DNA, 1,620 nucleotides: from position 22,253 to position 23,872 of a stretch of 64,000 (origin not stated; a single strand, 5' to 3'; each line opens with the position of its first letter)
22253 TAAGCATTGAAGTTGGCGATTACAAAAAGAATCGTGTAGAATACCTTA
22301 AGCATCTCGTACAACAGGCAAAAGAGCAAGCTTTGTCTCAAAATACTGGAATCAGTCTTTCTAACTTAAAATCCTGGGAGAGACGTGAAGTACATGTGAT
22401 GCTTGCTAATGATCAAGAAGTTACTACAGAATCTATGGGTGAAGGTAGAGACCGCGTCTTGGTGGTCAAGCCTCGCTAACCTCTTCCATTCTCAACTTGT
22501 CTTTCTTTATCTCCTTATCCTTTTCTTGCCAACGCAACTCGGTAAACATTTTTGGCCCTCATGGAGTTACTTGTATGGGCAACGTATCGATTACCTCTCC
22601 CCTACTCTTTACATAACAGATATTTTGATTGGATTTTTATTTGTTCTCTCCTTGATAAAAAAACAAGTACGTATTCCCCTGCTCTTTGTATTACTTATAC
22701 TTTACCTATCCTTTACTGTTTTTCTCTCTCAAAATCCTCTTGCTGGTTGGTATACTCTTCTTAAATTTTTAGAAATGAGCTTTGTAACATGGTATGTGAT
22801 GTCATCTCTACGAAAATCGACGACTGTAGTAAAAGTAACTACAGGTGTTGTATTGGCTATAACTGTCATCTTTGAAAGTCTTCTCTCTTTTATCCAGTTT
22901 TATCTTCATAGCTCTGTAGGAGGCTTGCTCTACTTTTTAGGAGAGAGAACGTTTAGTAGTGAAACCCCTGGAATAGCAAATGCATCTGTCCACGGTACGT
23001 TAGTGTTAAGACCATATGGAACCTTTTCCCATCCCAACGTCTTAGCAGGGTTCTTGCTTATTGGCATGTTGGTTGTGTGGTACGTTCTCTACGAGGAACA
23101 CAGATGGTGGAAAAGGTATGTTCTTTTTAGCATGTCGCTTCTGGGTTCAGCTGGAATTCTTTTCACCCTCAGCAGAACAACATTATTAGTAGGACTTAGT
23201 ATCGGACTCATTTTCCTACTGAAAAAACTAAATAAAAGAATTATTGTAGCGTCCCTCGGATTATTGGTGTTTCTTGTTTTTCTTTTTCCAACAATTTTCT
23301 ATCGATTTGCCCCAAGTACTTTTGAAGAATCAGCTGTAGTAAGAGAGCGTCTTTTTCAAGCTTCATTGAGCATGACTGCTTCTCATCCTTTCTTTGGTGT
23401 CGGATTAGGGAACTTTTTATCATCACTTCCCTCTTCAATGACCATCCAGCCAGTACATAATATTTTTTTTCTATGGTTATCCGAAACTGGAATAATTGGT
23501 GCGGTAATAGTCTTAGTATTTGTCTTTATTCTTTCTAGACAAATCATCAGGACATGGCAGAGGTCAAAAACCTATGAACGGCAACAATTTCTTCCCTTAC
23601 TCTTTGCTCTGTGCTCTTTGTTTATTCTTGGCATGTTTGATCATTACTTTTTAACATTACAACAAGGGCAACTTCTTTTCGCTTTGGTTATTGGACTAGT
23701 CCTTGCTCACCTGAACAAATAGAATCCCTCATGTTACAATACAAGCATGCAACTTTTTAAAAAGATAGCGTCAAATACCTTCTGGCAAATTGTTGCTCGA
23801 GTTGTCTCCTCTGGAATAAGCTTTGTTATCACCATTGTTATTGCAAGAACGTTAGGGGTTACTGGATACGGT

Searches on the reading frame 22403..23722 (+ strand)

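Call 7: search_protein_families(library=pfam, proteins=[window:22403-23722:+], max_evalue=0.01)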
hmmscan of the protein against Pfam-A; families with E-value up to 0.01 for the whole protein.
window:22403-23722:+ (439 aa): 2 families
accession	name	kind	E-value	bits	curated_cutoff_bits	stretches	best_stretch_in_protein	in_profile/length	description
PF04932.20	Wzy_C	-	2.9e-14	53.5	31.7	1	245-370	3-148/149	O-Antigen ligase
PF15864.10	PglL_A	-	0.0028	17.9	25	1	204-227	1-24/26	Protein glycosylation ligase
